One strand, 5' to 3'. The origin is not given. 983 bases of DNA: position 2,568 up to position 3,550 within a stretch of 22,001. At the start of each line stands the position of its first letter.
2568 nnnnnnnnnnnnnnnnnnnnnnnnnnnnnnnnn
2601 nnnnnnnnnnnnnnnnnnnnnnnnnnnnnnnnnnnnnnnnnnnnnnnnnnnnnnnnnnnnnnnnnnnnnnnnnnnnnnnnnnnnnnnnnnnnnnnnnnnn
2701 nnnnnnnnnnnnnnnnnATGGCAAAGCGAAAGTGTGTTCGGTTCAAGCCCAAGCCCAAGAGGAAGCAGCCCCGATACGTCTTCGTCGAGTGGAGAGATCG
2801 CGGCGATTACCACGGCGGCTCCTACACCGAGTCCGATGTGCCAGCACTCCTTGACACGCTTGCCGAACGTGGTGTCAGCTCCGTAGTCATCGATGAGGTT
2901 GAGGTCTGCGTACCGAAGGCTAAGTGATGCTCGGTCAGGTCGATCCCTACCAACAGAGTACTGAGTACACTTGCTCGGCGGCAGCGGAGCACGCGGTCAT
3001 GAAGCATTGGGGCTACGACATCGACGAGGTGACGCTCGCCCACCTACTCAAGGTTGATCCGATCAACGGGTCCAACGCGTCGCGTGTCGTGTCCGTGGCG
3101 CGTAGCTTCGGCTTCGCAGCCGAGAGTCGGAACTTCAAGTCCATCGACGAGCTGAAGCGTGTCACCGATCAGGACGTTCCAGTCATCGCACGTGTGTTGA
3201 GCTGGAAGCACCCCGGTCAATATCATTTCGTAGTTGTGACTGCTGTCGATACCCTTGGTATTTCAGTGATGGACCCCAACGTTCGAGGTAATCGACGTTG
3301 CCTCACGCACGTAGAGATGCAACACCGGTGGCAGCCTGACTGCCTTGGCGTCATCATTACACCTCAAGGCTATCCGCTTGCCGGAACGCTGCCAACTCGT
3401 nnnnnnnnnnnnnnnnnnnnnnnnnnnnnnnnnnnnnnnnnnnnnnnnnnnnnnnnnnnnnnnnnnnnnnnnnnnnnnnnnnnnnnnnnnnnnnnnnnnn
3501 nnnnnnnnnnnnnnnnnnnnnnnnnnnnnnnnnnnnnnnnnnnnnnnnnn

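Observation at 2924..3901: Unusual fusion: C39-like cysteine peptidase - TM helix - ParB/Srx nuclease-like domain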

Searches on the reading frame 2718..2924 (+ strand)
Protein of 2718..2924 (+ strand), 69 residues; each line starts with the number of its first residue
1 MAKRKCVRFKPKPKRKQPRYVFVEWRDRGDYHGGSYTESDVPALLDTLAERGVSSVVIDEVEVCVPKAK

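Call 3: search_protein_families(library=pfam, proteins=[window:2718-2924:+], max_evalue=1)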
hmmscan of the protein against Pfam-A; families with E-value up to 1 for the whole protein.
window:2718-2924:+ (69 aa): 0 families

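Call 4: search_protein_families(library=phrogs, proteins=[window:2718-2924:+], max_evalue=0.1)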
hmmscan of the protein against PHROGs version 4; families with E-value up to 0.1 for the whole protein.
window:2718-2924:+ (69 aa): 0 families

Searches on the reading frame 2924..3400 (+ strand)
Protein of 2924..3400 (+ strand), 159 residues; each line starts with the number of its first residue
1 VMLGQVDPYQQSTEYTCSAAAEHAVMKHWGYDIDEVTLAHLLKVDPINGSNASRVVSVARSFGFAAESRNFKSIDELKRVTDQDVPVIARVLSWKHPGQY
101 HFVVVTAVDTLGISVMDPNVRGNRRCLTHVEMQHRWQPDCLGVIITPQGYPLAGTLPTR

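Call 3: search_protein_families(library=pfam, proteins=[window:2924-3400:+], max_evalue=1)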
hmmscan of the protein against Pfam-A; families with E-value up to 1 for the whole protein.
window:2924-3400:+ (159 aa): 3 families
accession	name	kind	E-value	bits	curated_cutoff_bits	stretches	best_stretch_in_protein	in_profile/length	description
PF03412.21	Peptidase_C39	-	1.1e-13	51.6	22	1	9-137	5-122/133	Peptidase C39 family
PF13529.12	Peptidase_C39_2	-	1.3e-11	45.6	24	1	5-119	2-143/143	Peptidase_C39 like family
PF11814.14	DUF3335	-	0.003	17.5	25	1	9-30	4-25/206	Peptidase_C39 like family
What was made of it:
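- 2939..3367 (+): C39 (double-glycine-type, papain-like) cysteine peptidase domain, aa ~5-147. Pfam PF03412 E=7e-13 and PF13529 E=6e-11 (call 3).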

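Call 4: search_protein_families(library=phrogs, proteins=[window:2924-3400:+], max_evalue=0.1)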
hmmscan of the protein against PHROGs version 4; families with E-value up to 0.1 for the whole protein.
window:2924-3400:+ (159 aa): 1 family
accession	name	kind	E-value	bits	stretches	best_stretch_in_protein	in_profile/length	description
phrog_2392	-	moron, auxiliary metabolic gene and host takeover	0.0092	15.3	1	13-131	14-124/726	ABC transporter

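Call 87: search_solved_structures(query=window:2927-3400:+, max_evalue=0.01, show_alignments=2)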
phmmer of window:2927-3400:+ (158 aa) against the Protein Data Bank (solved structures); distinct sequences matched with E-value up to 0.01: 8.
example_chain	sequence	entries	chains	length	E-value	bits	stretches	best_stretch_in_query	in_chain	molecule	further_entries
5xe8_A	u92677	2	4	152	3e-05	27.2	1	15-147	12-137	Putative ABC transporter, ATP-binding protein ComA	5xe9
3k8u_A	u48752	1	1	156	3.3e-05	27.1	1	15-147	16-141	Putative ABC transporter, ATP-binding protein ComA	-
4s0f_A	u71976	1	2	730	0.0049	20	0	15-118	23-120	ABC-type bacteriocin transporter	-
4ry2_A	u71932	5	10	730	0.0049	20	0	15-118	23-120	ABC-type bacteriocin transporter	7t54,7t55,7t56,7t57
8vp3_A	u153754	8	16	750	0.0053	19.9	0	15-118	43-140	ABC-type bacteriocin transporter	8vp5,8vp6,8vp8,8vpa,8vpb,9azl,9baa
8hf4_A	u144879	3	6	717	0.0079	19.3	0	16-136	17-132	Transport/processing ATP-binding protein ComA | Competence factor transporting ATP-binding protein/permease ComA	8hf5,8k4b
8hf6_A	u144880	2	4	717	0.0079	19.3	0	16-136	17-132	Competence factor transporting ATP-binding protein/permease ComA | Transport/processing ATP-binding protein ComA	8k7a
8hf7_A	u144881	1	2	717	0.0079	19.3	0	16-136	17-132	Competence factor transporting ATP-binding protein/permease ComA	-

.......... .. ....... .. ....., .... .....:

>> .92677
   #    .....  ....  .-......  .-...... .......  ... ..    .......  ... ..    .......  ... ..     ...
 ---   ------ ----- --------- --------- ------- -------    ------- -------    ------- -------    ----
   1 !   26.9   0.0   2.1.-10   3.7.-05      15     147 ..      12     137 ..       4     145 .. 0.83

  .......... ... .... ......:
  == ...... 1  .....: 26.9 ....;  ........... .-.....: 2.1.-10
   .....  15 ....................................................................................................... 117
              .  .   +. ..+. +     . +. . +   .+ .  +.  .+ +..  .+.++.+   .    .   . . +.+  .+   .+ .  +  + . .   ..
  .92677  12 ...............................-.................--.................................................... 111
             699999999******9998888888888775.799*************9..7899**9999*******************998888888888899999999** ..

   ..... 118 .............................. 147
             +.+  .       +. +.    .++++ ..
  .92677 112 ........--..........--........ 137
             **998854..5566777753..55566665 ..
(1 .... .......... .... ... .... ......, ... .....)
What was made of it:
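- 2939..3367 (+): ComA PEP 3k8u/5xe8 E=3e-5 and PCAT1 E=5e-3 (call 87).
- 2951..2974 (+): Active-site N-terminal motif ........: oxyanion Gln9/Gln10 and catalytic Cys16. Aligns with the DCG Cys of ComA (call 87).
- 3272..3274 (+): Catalytic Asp116 (MDPN). Aligns with the ComA DPDP motif (call 87).
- On Peptidase family C39 (clan CA): ComA PEP E=3e-5 (call 87). Cys and Asp align with those of ComA (call 87).
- Pfam E=7e-13 (call 3) and ComA PEP E=3e-5 (call 87). Its closest characterised relatives (ComA and PCAT peptidase domains) work in the cytoplasm (call 87). The closest solved relatives are cytoplasmic PEP domains (call 87).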
